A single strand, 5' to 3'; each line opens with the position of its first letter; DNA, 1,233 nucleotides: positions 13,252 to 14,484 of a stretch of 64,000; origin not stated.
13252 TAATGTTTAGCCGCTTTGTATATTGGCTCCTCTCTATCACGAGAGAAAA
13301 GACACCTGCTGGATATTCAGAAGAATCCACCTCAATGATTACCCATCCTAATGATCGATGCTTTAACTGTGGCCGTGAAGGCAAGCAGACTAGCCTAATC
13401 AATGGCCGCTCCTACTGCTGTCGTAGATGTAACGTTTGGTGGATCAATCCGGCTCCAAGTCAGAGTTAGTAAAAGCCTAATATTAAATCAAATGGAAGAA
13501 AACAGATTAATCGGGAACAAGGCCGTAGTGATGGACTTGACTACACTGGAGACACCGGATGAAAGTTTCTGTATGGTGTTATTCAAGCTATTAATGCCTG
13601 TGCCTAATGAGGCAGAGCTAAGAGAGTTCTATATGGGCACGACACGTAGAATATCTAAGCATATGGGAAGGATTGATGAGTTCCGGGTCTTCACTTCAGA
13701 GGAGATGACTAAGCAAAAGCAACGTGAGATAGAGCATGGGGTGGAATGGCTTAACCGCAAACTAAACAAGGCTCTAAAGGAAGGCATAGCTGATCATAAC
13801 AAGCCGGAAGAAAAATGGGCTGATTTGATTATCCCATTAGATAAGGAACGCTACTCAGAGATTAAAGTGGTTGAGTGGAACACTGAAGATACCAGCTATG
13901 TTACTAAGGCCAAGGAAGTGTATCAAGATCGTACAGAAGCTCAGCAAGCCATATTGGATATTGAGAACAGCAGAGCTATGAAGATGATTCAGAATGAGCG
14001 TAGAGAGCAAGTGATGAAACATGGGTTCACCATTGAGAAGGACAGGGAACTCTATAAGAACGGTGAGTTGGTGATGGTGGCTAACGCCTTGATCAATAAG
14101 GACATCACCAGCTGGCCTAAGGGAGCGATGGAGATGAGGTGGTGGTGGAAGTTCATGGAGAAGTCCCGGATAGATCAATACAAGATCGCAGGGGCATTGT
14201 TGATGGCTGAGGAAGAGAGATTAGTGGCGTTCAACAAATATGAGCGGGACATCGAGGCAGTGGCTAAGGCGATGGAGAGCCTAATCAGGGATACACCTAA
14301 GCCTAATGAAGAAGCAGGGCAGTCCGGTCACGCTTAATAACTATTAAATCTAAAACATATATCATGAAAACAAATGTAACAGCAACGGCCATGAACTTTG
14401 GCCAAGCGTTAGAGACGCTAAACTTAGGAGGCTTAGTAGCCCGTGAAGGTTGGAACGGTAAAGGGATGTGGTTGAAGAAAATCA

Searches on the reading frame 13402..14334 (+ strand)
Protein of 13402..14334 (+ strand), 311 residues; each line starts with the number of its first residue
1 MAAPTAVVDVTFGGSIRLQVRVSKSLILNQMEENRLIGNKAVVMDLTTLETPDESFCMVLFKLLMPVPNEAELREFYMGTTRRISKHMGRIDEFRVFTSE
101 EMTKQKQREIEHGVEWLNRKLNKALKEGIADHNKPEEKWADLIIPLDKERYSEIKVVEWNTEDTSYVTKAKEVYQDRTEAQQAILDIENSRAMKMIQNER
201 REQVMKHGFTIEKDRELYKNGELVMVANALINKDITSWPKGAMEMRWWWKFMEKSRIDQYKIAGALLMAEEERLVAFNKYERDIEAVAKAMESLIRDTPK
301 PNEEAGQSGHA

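Call 12: search_protein_families(library=pfam, proteins=[window:13402-14334:+], max_evalue=0.01)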
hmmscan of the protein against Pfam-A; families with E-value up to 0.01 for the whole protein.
window:13402-14334:+ (311 aa): 1 family
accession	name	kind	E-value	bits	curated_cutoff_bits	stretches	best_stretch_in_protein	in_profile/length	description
PF13145.12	Rotamase_2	-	0.0048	18.1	27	1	68-132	1-70/121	PPIC-type PPIASE domain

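Call 13: search_protein_families(library=phrogs, proteins=[window:13402-14334:+], max_evalue=0.001)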
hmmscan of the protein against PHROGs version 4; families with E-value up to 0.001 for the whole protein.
window:13402-14334:+ (311 aa): 5 families
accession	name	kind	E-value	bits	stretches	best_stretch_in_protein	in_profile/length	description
phrog_9763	-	unknown function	1.9e-08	35.4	1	157-274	115-232/247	-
phrog_6628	-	unknown function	2.1e-07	30.8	1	158-281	547-669/685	-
phrog_9434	-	unknown function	1.2e-05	25.9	1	149-274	367-489/507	-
phrog_3956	-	unknown function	1.8e-05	25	1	178-274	479-573/585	-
phrog_11504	-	unknown function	0.00016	22.6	1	196-274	282-365/376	-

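Call 57: find_related_loci(query=window:13402-14334:+, collection=viral_contigs, flank=6000)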
Query window:13402-14334:+ (311 aa) in viral_contigs; peptide patterns used: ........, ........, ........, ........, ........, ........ (x = any residue, [..] = any of these).
1 stretches matched a pattern, but none encodes a relative of the query by tblastn (E <= 1e-3).

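Call 64: search_protein_families(library=ncbifam, proteins=[window:13402-14334:+], max_evalue=0.01)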
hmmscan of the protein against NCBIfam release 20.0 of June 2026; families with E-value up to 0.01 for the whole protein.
window:13402-14334:+ (311 aa): 0 families
